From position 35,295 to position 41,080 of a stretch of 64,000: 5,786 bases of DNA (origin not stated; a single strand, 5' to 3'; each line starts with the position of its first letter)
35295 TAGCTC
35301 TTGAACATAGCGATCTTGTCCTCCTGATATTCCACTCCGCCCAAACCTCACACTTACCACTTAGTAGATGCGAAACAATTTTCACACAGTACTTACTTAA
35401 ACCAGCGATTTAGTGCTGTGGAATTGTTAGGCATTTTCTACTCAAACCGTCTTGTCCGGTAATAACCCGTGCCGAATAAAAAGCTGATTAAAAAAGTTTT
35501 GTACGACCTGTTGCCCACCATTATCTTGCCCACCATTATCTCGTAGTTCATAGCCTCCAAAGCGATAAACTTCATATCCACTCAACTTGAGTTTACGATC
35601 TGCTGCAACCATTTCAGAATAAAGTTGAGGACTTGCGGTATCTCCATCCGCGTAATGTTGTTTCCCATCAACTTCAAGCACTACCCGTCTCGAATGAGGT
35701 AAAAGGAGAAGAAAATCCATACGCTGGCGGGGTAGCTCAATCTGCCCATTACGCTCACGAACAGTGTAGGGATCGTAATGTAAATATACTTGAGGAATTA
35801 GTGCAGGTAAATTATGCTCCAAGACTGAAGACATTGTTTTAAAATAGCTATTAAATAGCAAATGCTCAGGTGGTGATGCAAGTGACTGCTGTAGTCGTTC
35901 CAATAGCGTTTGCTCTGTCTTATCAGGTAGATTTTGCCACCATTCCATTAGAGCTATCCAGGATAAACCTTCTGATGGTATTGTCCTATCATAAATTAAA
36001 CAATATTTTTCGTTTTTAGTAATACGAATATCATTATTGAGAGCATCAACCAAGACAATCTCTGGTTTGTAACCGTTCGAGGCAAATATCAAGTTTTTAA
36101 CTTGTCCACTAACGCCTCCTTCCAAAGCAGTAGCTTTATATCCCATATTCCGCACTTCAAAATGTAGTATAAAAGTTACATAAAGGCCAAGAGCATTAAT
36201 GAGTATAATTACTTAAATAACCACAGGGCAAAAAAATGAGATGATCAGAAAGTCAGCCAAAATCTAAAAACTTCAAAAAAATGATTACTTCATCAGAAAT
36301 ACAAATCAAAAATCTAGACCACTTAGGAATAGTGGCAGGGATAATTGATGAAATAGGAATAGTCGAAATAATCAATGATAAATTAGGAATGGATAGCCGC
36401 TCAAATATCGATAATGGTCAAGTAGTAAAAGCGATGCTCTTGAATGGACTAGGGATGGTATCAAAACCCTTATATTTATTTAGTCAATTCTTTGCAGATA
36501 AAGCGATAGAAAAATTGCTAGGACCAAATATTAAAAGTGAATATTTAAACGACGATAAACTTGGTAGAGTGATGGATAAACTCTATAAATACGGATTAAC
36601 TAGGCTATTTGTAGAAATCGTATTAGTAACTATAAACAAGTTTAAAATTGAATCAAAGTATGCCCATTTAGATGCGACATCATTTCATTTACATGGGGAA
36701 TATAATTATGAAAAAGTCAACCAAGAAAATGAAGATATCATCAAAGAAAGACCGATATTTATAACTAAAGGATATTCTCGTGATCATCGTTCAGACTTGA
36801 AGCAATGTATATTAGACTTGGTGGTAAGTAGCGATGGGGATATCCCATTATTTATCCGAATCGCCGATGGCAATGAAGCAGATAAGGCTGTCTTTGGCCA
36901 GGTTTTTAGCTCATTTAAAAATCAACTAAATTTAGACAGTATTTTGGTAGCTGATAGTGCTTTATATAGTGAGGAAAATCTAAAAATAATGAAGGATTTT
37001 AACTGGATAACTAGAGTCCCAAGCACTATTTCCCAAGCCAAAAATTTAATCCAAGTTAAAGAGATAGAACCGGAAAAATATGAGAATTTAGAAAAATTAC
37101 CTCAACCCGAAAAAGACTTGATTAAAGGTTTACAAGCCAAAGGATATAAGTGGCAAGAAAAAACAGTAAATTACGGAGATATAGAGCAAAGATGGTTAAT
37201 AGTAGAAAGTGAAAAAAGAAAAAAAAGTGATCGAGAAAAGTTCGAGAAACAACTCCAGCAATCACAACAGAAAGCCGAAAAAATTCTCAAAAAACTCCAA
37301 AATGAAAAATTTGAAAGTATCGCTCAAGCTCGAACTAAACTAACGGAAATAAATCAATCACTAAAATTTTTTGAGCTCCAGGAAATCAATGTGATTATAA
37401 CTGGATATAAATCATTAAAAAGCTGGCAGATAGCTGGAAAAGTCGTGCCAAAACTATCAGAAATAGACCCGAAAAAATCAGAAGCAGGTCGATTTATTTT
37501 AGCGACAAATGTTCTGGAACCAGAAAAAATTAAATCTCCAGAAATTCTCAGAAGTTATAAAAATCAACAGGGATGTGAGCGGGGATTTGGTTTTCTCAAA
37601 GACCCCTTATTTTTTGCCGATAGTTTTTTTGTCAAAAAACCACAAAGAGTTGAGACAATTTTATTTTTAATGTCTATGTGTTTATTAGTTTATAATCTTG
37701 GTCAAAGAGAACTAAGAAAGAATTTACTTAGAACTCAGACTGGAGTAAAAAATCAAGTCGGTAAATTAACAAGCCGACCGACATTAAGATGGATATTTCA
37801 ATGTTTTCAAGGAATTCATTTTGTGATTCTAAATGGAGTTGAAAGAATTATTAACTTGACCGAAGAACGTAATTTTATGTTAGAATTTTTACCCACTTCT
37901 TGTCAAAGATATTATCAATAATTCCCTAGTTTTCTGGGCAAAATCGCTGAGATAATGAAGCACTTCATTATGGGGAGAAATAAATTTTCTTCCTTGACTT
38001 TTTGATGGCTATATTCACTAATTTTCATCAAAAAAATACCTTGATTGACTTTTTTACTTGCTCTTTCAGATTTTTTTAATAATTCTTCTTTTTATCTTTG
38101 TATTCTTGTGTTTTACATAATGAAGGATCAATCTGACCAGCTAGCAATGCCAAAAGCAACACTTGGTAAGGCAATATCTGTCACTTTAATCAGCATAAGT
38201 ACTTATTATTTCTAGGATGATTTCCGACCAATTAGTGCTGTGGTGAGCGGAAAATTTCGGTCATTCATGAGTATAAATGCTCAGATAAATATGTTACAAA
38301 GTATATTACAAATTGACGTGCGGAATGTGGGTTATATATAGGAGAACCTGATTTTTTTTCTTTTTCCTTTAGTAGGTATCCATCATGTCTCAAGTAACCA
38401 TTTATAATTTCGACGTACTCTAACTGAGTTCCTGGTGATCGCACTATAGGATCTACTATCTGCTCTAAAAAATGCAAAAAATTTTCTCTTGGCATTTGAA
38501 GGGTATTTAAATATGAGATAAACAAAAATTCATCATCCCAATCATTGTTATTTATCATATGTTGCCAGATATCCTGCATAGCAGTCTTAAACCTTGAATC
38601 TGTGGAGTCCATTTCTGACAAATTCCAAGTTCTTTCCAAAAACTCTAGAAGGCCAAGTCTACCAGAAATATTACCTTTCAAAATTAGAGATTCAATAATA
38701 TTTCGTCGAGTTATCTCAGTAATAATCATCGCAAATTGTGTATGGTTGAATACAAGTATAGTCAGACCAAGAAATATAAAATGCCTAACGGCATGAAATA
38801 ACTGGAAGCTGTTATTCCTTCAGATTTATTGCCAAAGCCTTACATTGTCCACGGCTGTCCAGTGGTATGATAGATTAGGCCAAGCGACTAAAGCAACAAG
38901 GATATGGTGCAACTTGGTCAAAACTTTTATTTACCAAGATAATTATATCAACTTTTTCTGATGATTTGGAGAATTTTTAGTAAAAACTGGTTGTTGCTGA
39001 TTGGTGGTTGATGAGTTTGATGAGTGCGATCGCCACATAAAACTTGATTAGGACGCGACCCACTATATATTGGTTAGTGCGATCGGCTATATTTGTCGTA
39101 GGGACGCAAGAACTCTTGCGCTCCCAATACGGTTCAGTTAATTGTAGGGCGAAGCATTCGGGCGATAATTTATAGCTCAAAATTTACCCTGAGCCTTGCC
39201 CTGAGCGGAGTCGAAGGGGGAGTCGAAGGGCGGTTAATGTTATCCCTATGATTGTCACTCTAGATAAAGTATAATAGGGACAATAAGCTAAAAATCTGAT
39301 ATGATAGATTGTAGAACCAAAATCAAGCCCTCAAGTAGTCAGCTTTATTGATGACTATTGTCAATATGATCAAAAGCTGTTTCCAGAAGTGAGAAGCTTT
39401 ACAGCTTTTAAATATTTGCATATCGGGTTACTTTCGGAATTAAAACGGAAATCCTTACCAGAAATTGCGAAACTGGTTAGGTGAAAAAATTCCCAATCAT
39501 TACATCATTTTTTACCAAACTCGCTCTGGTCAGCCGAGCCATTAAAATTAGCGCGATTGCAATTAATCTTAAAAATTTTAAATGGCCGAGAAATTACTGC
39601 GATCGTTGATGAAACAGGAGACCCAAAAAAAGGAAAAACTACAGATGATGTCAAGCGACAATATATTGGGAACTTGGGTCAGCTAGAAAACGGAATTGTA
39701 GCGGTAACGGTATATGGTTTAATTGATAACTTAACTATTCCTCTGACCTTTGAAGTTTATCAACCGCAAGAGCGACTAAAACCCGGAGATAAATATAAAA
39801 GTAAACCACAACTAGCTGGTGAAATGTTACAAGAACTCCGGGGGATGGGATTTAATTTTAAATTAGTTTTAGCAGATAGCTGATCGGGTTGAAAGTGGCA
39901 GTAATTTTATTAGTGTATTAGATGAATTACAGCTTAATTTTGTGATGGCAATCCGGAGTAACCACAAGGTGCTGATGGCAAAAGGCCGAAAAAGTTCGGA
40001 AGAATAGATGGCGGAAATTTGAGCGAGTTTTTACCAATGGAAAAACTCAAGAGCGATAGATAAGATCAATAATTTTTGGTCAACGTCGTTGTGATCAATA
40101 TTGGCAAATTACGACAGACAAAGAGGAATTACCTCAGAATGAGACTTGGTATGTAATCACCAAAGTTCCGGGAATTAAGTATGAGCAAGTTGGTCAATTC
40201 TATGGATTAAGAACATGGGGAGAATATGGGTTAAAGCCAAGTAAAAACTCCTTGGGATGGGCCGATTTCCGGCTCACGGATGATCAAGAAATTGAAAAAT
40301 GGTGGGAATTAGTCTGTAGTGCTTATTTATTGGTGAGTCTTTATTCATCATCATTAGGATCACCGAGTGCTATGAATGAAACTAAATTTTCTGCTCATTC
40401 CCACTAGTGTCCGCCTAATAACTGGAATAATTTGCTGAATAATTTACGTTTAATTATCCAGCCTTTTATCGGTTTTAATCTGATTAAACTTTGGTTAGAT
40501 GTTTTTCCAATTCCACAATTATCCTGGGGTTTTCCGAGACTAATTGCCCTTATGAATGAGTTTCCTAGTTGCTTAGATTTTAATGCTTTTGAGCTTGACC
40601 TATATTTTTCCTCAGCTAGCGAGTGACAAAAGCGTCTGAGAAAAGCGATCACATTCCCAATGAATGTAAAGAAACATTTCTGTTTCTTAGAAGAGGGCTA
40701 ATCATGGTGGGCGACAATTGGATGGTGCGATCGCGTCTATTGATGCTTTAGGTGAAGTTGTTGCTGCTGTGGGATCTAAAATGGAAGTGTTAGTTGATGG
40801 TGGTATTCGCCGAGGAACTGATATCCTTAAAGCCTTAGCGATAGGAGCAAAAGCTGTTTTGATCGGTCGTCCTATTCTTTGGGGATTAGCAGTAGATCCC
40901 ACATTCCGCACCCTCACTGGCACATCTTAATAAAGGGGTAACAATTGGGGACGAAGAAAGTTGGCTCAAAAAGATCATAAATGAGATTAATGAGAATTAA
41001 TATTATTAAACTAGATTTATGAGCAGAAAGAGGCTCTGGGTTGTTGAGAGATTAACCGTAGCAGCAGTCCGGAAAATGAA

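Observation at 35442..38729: Nuclease-domain gene split by an IS1634-like insertion; reconstructs in frame across a 6-bp TTATAT target duplication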

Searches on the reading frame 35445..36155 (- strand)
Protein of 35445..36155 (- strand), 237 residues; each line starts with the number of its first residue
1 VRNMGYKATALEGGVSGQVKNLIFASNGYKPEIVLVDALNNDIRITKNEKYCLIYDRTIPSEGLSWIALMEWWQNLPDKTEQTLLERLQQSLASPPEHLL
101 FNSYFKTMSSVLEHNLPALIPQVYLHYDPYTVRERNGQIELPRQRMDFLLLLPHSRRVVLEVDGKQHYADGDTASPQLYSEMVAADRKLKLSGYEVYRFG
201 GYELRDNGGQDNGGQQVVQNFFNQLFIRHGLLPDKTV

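Call 67: search_protein_families(library=pfam, proteins=[window:35445-36155:-], max_evalue=1)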
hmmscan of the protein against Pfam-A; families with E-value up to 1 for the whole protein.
window:35445-36155:- (237 aa): 2 families
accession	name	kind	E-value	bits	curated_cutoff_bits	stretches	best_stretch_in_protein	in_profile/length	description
PF18860.6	AbiJ_NTD3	-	0.0004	20.3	32.5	1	5-40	132-167/167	AbiJ N-terminal domain 3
PF04480.18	DUF559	-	0.018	15.3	20.6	1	154-207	51-96/109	Protein of unknown function (DUF559)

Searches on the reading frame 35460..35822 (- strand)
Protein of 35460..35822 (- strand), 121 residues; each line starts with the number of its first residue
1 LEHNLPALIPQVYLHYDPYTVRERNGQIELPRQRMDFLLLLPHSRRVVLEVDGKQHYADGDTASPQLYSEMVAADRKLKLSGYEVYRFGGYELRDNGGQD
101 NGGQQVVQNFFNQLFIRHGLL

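Call 64: search_solved_structures(query=A5, max_evalue=10, show_alignments=3)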
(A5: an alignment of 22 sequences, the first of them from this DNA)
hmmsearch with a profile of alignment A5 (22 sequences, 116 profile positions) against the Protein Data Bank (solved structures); distinct sequences matched with E-value up to 10: 1.
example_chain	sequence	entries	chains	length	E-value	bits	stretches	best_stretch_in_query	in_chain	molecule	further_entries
4xhp_A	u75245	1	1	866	0.31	14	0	49-95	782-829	ParM hybrid fusion protein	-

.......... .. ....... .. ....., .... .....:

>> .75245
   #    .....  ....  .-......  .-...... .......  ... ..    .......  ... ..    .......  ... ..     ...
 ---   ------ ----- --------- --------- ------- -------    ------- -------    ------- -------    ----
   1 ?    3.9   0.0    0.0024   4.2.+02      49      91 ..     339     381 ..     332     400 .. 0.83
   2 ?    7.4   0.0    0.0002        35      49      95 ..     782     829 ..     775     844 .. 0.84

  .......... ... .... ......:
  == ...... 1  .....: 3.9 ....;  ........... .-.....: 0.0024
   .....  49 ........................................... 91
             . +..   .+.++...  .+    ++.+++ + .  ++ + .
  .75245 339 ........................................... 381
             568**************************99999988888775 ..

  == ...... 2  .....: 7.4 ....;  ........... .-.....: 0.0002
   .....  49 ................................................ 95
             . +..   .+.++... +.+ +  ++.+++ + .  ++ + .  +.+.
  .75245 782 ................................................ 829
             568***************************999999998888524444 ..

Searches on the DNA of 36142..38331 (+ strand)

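Call 65: search_dna_similar(query=window:36142-38331:+, collection=plasmids, mode=near, max_rows=10)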
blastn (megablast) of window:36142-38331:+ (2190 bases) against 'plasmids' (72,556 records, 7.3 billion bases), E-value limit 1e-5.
Records with a match: 4; places in all: 7; records where one place covers at least 80% of the query: 0.
Best place of each record, by identity: 60-80% 4.
By first word of the organism name: Calothrix 2; Gloeothece 1; Fischerella 1.
By predicted mobility (MOB-suite, as given by PLSDB): non-mobilizable 2; conjugative 1; mobilizable 1.
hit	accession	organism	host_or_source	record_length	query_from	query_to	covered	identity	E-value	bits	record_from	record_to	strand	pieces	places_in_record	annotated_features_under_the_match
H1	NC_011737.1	Gloeothece citriformis PCC 7424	-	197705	999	1774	35%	72.8%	7e-58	233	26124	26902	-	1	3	none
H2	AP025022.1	Calothrix sp. PCC 7716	-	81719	162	880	33%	74.3%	1e-75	292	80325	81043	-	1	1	transposase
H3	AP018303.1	Fischerella sp. NIES-4106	-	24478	162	869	32%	75.1%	1e-84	322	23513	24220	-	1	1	transposase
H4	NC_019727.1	Calothrix sp. PCC 6303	-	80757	1399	1774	17%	77.0%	9e-52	213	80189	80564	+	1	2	none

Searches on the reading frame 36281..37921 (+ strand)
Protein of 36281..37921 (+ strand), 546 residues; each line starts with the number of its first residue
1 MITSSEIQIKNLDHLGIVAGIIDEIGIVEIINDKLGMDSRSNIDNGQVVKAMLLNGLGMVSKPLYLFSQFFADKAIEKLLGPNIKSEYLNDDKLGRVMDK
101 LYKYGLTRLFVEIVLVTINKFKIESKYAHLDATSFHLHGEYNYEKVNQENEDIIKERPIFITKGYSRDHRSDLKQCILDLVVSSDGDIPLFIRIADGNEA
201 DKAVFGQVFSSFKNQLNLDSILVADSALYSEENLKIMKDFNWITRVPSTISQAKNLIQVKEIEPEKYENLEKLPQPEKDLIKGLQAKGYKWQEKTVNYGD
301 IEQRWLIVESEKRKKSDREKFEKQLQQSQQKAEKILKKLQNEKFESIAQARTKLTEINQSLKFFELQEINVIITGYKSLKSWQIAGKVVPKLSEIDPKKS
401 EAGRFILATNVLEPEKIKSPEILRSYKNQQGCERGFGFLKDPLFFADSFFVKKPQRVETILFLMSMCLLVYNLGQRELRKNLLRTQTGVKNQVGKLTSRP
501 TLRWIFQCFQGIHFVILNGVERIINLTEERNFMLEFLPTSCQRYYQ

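Call 4: search_protein_families(library=pfam, proteins=[window:36281-37921:+], max_evalue=1)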
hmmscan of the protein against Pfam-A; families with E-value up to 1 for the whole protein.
window:36281-37921:+ (546 aa): 5 families
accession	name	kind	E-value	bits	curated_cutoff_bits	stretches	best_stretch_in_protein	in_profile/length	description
PF14104.11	DUF4277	-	2.3e-43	147.5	25.4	1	8-115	2-109/109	Domain of unknown function (DUF4277)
PF01609.27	DDE_Tnp_1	-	1.3e-10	41.8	23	1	130-469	9-199/200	Transposase DDE domain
PF25579.1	TPR_TRIP12_N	-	0.037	14.4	33.7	1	309-370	77-136/223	E3 ubiquitin-protein ligase TRIP12-like, TPR repeats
PF09172.16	Vit_open_b-sht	-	0.31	10.7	23.7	1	286-369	72-148/303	Vitellinogen, open beta-sheet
PF10458.14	Val_tRNA-synt_C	-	0.86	10.4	25.9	1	317-348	5-36/66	Valyl tRNA synthetase tRNA binding arm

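Call 6: search_protein_families(library=ncbifam, proteins=[window:36281-37921:+], max_evalue=1)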
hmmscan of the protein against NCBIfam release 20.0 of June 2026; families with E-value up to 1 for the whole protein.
window:36281-37921:+ (546 aa): 7 families
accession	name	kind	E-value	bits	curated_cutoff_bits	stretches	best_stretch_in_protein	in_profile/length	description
NF033559.2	transpos_IS1634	equivalog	9.2e-114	381.1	100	1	8-540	2-482/483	IS1634 family transposase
NF033551.1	transpos_IS1182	equivalog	0.0014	17.6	270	1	180-258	272-354/488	IS1182 family transposase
TIGR01843.1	type_I_hlyD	subfamily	0.0061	15.6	208.65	1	249-374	151-274/422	HlyD family type I secretion periplasmic adaptor subunit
NF033541.0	transpos_ISH3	equivalog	0.017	14.3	225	1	333-468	159-290/298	ISH3 family transposase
NF012036.0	PRK15492.1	equivalog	0.029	13.8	509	1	153-237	179-255/261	triosephosphate isomerase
NF007153.0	PRK09588.1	equivalog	0.032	13.2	407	1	312-374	87-149/379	RNA ligase RtcB family protein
NF058633.1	StatPhSurvSpsC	equivalog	0.16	11.5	280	1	306-377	28-100/223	stationary phase survival protein SpsC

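Call 10: list_cluster_members(proteins=[P0002, window:36281-37921:+, P0001, P0003])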
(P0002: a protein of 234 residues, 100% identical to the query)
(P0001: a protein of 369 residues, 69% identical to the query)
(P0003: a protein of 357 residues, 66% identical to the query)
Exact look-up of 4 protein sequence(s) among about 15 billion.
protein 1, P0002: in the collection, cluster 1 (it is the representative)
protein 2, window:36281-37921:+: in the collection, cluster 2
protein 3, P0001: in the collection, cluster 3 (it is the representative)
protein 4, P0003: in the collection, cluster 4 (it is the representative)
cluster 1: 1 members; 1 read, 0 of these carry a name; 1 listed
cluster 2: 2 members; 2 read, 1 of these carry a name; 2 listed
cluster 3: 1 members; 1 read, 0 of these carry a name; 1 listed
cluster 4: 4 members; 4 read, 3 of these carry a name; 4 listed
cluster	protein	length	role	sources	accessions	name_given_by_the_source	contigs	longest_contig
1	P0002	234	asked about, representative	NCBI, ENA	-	-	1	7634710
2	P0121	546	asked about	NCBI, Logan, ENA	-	-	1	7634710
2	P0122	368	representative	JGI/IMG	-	transposase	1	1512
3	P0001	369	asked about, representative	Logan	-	-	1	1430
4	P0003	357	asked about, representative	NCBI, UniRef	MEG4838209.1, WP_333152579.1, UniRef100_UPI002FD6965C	AbiJ-related protein [Microcoleus sp. B9-D4] | AbiJ-related protein n=1 Tax=Microcoleus sp. B9-D4 TaxID=2818711 RepID=UPI002FD6965C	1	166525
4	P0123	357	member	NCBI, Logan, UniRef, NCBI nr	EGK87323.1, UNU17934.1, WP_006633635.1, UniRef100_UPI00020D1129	hypothetical protein D0A34_02810 [Microcoleus vaginatus PCC 9802] | AbiJ-related protein n=1 Tax=Microcoleus vaginatus TaxID=119532 RepID=UPI00020D1129 | hypothetical protein MicvaDRAFT_2912 [Microcoleus vaginatus FGP-2]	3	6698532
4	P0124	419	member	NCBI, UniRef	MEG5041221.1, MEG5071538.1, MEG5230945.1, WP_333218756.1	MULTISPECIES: AbiJ-related protein [unclassified Microcoleus] | AbiJ-related protein n=1 Tax=unclassified Microcoleus TaxID=2642155 RepID=UPI002FD2070A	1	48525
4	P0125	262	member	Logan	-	-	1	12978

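Call 13: find_encoding_contigs(protein=window:36281-37921:+, flank=3000, max_places=10)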
Protein window:36281-37921:+ (546 aa): 1 contig read that carries it; 1 place shown.
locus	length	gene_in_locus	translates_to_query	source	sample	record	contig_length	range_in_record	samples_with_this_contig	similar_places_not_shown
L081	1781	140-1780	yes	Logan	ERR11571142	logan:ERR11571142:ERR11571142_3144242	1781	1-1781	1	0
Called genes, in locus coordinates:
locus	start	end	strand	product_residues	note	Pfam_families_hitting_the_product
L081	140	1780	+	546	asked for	PF14104:DUF4277, PF01609:DDE_Tnp_1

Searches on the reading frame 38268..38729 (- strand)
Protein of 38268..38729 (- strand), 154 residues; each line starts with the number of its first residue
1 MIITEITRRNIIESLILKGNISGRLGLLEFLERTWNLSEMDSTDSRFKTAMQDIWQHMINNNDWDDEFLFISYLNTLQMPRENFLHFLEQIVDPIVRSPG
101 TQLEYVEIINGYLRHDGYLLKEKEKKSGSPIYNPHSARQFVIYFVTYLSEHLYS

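Call 55: predict_structure(alignment_id=A4)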
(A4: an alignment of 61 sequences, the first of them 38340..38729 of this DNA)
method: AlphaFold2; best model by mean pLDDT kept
length: 130 residues; sequences in the alignment: 61
mean_pLDDT: 93.7   pTM: 0.85
mean pLDDT of the five models: 93.7, 93.6, 93.6, 93.6, 92.9
residues with pLDDT >= 90: 116; 70-90: 9; 50-70: 5; < 50: 0
segments of 3 or more residues with pLDDT < 50: none
pLDDT, mean of each block of 10 residues (from residue 1): 93 97 97 96 95 97 96 96 96 92 95 94 73
secondary structure, 60 per line:
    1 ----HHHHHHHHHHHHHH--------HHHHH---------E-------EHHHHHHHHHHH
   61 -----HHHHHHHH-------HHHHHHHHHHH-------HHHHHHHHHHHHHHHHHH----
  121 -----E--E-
elements in order: H5-18 H27-31 H50-60 H66-73 H81-91 H99-116

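Call 67: search_protein_families(library=pfam, proteins=[window:38268-38729:-], max_evalue=1)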
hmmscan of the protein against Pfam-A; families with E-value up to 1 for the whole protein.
window:38268-38729:- (154 aa): 1 family
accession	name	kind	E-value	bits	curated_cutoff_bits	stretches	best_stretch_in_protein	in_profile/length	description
PF18860.6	AbiJ_NTD3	-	3e-48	163.9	32.5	1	3-138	2-139/167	AbiJ N-terminal domain 3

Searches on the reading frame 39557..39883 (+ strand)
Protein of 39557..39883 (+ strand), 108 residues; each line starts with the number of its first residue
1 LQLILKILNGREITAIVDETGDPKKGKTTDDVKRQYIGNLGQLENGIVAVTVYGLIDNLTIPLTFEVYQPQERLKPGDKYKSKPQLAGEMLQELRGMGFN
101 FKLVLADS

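Call 29: search_protein_families(library=pfam, proteins=[window:39557-39883:+], max_evalue=0.001)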
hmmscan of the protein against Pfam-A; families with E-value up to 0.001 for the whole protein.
window:39557-39883:+ (108 aa): 1 family
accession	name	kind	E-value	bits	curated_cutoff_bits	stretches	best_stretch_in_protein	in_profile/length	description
PF13546.12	DDE_5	-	5.5e-16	59.4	27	1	4-108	69-185/272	DDE superfamily endonuclease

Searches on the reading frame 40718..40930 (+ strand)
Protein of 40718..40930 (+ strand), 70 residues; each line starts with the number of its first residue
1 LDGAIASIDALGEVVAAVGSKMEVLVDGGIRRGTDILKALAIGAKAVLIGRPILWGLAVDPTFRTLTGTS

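Call 29: search_protein_families(library=pfam, proteins=[window:40718-40930:+], max_evalue=0.001)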
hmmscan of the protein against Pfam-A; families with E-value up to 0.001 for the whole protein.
window:40718-40930:+ (70 aa): 4 families
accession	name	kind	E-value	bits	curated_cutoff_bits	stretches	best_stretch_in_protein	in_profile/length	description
PF01070.24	FMN_dh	-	1e-25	91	24.9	1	1-59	253-311/350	FMN-dependent dehydrogenase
PF00478.31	IMPDH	-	1.7e-07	31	25.6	1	10-51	195-237/345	IMP dehydrogenase / GMP reductase domain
PF01645.23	Glu_synthase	-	8.9e-06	25.5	20.4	1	18-54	272-308/369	Conserved region in glutamate synthase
PF00977.27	His_biosynth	-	0.00028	20.8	23.6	1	3-51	53-103/228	Histidine biosynthesis protein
